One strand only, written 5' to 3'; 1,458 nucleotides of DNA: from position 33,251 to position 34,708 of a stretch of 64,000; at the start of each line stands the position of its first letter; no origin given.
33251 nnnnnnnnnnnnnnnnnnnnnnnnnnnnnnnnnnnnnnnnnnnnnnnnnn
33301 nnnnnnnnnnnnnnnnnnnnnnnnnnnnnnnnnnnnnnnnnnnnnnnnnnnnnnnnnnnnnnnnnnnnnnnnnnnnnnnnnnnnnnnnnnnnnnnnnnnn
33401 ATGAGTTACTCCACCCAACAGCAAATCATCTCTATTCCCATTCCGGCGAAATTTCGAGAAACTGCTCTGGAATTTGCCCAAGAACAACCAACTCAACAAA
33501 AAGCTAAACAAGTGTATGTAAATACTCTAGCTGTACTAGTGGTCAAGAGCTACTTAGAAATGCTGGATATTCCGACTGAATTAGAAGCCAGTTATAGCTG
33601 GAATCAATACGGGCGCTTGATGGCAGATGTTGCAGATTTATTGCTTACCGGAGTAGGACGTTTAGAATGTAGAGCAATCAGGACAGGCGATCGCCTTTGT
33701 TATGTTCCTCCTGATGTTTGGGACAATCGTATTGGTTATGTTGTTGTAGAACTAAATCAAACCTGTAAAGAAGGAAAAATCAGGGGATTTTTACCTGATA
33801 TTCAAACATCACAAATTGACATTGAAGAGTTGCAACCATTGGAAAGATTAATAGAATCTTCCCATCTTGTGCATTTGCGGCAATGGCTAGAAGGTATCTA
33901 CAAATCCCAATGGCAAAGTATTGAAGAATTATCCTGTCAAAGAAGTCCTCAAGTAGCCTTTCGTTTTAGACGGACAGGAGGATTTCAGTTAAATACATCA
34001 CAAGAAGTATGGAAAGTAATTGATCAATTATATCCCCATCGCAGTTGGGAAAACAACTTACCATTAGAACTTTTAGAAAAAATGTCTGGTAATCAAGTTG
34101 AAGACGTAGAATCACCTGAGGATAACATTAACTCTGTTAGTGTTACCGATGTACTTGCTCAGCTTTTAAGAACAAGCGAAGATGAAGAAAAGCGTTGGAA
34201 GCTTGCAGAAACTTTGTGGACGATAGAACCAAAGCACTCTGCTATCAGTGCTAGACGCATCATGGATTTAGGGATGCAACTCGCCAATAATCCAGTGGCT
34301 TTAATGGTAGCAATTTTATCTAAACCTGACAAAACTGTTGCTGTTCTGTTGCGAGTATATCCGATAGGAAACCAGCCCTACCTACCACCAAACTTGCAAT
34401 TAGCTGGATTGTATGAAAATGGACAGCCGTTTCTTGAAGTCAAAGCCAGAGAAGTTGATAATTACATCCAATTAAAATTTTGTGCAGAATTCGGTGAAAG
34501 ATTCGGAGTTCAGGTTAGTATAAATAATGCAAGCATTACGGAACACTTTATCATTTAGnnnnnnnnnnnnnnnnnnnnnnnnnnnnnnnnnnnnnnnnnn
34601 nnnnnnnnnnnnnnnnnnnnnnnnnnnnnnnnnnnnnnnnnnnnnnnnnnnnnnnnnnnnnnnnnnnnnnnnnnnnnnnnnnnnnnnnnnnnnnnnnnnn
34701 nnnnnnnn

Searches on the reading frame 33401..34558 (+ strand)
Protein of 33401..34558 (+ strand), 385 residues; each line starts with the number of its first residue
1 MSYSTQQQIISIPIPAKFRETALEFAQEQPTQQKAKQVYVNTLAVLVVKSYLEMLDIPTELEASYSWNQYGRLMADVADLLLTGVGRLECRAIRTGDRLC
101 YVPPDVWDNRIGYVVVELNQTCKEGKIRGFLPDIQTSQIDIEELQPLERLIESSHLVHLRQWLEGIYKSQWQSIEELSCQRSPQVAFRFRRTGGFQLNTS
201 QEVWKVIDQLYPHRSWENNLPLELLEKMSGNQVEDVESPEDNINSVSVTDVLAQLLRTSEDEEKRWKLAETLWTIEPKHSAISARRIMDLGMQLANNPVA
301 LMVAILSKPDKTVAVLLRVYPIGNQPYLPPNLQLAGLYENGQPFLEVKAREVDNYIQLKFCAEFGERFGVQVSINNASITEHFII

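Call 83: search_protein_families(library=pfam, proteins=[window:33401-34558:+], max_evalue=0.00001)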
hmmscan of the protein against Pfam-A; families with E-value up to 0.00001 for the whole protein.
window:33401-34558:+ (385 aa): 1 family
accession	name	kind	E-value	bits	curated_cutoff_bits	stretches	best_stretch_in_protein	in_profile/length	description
PF08852.17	DUF1822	-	5.5e-88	296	25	1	12-384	1-370/370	Protein of unknown function (DUF1822)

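Call 85: search_protein_families(library=padloc, proteins=[window:33401-34558:+], max_evalue=0.001)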
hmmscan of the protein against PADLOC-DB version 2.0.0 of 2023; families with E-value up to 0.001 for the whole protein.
window:33401-34558:+ (385 aa): 0 families
